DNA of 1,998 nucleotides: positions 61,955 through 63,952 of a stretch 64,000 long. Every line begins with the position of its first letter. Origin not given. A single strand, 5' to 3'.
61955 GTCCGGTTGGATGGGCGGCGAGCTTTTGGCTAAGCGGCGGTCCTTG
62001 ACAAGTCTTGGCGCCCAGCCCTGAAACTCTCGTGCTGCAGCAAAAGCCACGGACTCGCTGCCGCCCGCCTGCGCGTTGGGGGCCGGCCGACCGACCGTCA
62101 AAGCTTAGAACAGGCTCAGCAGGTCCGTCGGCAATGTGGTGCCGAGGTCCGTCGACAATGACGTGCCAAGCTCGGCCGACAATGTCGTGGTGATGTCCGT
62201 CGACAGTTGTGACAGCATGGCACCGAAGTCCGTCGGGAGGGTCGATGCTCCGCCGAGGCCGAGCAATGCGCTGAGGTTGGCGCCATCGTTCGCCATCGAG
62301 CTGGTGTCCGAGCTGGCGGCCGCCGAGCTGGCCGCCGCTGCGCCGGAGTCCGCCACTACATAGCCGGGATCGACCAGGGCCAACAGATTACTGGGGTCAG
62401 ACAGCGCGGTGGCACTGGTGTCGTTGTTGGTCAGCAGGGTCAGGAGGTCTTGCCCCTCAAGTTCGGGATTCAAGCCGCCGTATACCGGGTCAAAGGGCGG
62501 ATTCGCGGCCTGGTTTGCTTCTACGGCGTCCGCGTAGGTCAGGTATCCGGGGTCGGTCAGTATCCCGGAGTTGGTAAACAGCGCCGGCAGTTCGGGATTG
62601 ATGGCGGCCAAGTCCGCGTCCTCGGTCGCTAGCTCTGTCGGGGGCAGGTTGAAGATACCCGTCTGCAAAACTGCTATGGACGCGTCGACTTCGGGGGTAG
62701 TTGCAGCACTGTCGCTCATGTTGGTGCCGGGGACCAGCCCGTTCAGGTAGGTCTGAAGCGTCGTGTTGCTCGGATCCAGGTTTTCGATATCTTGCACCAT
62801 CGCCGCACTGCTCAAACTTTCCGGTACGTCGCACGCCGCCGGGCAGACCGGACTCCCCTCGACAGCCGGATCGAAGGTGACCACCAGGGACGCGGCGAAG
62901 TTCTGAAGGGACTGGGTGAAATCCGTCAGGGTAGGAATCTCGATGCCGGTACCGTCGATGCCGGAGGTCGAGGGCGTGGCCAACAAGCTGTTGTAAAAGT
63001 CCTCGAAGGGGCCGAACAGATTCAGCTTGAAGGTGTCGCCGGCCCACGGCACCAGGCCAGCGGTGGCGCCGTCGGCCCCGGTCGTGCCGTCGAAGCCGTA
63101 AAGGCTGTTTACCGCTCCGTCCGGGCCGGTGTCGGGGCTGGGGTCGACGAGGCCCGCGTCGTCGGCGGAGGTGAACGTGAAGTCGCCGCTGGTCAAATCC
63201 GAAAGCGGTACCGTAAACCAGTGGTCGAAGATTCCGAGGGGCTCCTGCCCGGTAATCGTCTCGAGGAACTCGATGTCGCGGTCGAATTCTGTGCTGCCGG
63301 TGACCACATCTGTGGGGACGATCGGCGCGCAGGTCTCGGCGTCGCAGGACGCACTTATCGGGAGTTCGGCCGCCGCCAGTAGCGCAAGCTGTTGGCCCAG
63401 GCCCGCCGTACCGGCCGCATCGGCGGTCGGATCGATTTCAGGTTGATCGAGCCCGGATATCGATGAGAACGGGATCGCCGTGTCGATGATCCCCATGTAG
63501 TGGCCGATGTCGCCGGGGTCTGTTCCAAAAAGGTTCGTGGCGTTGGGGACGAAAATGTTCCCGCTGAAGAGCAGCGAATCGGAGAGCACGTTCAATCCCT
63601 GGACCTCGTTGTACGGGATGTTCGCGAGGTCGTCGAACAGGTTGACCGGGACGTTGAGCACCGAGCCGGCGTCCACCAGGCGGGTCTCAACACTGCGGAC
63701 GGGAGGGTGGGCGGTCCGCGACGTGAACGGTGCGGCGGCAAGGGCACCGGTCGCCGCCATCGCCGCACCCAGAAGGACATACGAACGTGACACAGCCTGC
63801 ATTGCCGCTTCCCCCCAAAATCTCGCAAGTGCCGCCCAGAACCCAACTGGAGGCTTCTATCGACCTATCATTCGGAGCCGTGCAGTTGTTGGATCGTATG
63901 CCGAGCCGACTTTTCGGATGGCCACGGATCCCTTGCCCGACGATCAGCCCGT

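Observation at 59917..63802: Tandem ~550-aa secreted paralogues of an unrecognised family, each with exactly one Arg and one Lys at the same conserved positions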

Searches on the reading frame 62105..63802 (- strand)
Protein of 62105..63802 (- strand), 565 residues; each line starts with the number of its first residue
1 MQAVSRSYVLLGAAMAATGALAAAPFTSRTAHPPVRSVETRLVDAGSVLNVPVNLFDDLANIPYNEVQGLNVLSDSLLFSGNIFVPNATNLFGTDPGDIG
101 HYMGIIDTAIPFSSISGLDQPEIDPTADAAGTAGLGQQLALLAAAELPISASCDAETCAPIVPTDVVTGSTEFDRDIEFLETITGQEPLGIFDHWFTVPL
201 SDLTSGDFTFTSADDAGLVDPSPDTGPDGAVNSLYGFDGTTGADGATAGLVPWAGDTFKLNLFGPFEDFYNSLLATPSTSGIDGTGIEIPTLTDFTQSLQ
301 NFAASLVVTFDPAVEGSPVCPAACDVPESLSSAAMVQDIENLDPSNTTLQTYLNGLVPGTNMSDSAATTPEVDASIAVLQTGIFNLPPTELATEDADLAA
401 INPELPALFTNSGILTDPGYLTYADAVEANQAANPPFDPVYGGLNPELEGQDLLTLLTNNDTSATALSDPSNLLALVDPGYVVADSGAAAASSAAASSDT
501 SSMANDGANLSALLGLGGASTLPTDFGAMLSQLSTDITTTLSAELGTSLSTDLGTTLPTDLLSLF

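Call 3: search_protein_families(library=pfam, proteins=[window:62105-63802:-], max_evalue=1)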
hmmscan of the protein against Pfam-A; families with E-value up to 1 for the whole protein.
window:62105-63802:- (565 aa): 0 families

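Call 4: search_protein_families(library=ncbifam, proteins=[window:62105-63802:-], max_evalue=1)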
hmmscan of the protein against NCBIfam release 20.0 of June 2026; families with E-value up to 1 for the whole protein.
window:62105-63802:- (565 aa): 0 families

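Call 7: find_homologous_proteins(query=window:62105-63802:-)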
Query window:62105-63802:- (565 aa): 366 proteins with E <= 0.001 among 8000 candidates; the best 120 are listed.
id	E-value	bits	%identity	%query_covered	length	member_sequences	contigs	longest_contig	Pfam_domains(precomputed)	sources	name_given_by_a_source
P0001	0.0e+0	1176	100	98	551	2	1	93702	-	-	-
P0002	1.4e-279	947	90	86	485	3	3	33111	-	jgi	jgi:hypothetical protein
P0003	6.4e-278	941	79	100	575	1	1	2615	-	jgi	jgi:hypothetical protein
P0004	1.2e-277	941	79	100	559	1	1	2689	-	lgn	-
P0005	1.4e-274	930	79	100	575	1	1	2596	-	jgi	jgi:hypothetical protein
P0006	2.9e-271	920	78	100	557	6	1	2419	-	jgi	jgi:hypothetical protein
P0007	3.2e-254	863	77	95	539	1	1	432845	-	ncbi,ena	-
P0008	1.3e-249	848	80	86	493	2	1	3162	-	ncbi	ncbi:MAG: hypothetical protein WB777_03295, partial [Mycobacterium sp.]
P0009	7.0e-249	846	74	94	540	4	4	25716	-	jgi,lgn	-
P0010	1.6e-214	732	63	100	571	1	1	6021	-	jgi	jgi:hypothetical protein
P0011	9.1e-202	690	67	87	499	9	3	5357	-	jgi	jgi:hypothetical protein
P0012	5.1e-201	688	67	87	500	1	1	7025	-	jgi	jgi:hypothetical protein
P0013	1.3e-200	686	62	100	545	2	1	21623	-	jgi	jgi:hypothetical protein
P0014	1.2e-199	683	62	95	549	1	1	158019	-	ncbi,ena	-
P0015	4.8e-197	675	60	100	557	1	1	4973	-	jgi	jgi:hypothetical protein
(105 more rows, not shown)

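Call 13: search_solved_structures(query=A1, max_evalue=10)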
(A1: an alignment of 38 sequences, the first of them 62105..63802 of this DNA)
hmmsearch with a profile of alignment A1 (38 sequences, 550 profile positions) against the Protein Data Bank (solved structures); distinct sequences matched with E-value up to 10: 0.

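Call 31: predict_structure(alignment_id=A1)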
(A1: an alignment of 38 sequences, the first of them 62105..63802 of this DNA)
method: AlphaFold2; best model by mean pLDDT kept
length: 565 residues; sequences in the alignment: 38
mean_pLDDT: 55.9   pTM: 0.52
mean pLDDT of the five models: 55.9, 53.3, 51.4, 49.0, 42.9
residues with pLDDT >= 90: 0; 70-90: 169; 50-70: 155; < 50: 241
segments of 3 or more residues with pLDDT < 50: 1-50, 88-98, 121-123, 148-170, 180-195, 212-256, 461-467, 482-565
pLDDT, mean of each block of 10 residues (from residue 1): 32 33 28 32 42 70 78 73 57 42 69 71 62 73 55 35 40 52 42 55 67 44 35 38 31 51 81 72 66 82 82 69 67 84 86 69 58 70 67 76 78 75 66 64 67 67 48 57 38 26 29 34 35 37 38 44 37
secondary structure, 60 per line:
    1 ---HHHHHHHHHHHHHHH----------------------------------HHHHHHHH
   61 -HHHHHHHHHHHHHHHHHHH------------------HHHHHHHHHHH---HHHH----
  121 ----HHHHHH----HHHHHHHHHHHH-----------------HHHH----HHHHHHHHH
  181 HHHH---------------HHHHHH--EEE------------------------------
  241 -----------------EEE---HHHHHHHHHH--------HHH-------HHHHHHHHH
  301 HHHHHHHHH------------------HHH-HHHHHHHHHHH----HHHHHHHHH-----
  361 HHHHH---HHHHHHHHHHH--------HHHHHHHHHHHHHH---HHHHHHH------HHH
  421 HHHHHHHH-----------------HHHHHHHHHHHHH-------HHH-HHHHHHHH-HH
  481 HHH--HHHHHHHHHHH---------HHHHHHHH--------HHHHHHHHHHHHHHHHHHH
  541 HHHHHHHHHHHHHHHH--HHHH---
elements in order: H4-18 H53-60 H62-80 H99-109 H113-116 H125-130 H135-146 H164-167 H172-184 H200-205 E208-210 E258-260 H264-273 H292-309 H332-342 H347-355 H361-365 H369-379 H388-401 H405-411 H418-428 H446-458 H470-477 H479-483 H486-496 H506-513 H522-556 H559-562

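Call 32: search_protein_representatives(protein=window:62105-63802:-)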
Query: 565 residues. Proteins with E-value up to 0.001 (for the whole library): 292; up to 1e-10: 197; up to 1e-30: 82. The best 150 are listed.
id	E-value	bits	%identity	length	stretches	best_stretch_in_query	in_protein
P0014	3.8e-200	683.1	65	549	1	7-565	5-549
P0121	6.0e-115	401.9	45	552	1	5-563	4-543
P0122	2.3e-103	363.7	68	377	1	26-288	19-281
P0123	1.8e-89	317.8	48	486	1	11-452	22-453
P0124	1.8e-87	311.3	42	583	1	1-552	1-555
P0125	1.0e-78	282.3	44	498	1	6-485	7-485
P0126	3.2e-78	280.7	62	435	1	174-425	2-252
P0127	3.7e-76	273.9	43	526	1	7-424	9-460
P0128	1.6e-75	271.9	49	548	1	5-356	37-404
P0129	5.3e-75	270.1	47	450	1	12-381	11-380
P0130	2.5e-74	267.9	69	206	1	1-192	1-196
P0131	8.5e-72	259.5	43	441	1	27-421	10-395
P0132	5.5e-70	253.5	47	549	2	5-213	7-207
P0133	9.7e-69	249.5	45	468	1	1-505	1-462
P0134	1.4e-68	248.9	47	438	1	5-416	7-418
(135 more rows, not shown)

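Call 38: fold_search(model_id=the predicted structure, library=pdb)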
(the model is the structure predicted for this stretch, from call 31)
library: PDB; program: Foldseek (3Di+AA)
matches with E <= 10: 29; with E <= 0.001: 0
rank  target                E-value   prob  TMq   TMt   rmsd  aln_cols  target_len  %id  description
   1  8u75_A                2.5e+00  0.02  0.09  0.07  26.3       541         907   13  R399A mutant of sea urchin SLC9C1 at pH 6 in Na+ - Compressed state (released 2025-03-26)
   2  8pd2                  3.0e+00  0.01  0.08  0.06  28.2       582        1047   12  Ligand-free SpSLC9C1 in lipid nanodiscs, protomer state 1 (released 2023-11-08)
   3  7s1y_A                3.3e+00  0.01  0.07  0.07  28.3       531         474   10  Cryo-EM structure of human NKCC1 K289NA492E bound with bumetanide (released 2022-05-25)
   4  7n3n_A                3.6e+00  0.01  0.08  0.06  24.0       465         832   10  CryoEM structure of human NKCC1 state Fu-I (released 2022-09-28)
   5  9a52_A                3.8e+00  0.01  0.08  0.10  27.0       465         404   12  Integrative model of YCSG-FABL by crosslinking MS and deep learning (released 2024-09-18)
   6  7mxo_B                4.1e+00  0.01  0.08  0.07  28.6       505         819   13  CryoEM structure of human NKCC1 (released 2022-09-28)
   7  8tf5                  4.3e+00  0.02  0.12  0.16  31.4       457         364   10  Crystal structure of orphan G protein-coupled receptor 6, pseudoapo form (released 2024-12-04)
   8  9u9f_A                4.3e+00  0.01  0.09  0.09  25.0       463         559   12  Cryo-EM structure of Oryza sativa phosphate transporter SPDT (released 2025-10-22)
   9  5m8a                  4.3e+00  0.01  0.07  0.08  28.5       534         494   10  Crystal structure of Eremococcus coleocola manganese transporter mutant E129A (released 2017-01-11)
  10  7d10_A                4.5e+00  0.01  0.08  0.10  24.2       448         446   12  Human NKCC1 (released 2021-04-14)
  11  9h76_A                4.9e+00  0.01  0.10  0.12  28.6       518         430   14  Bacterial LAT transporter BASC in complex with L-Ala and NB53 (released 2025-01-01)
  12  8xq8                  6.4e+00  0.01  0.10  0.07  23.2       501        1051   12  Structure of the sea urchin spSLC9C1 in state-1 w/ cAMP protomer (released 2024-07-17)
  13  8kh4_A                6.7e+00  0.01  0.11  0.16  22.2       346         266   11  Cryo-EM structure of the GPR161-Gs complex (released 2023-10-11)
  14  8pdv                  6.7e+00  0.01  0.09  0.06  25.7       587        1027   13  cGMP-bound SpSLC9C1 in lipid nanodiscs, protomer (released 2023-11-08)
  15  5m8j                  6.7e+00  0.01  0.07  0.08  29.5       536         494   10  Crystal structure of Eremococcus coleocola manganese transporter mutant H236A (released 2017-01-11)
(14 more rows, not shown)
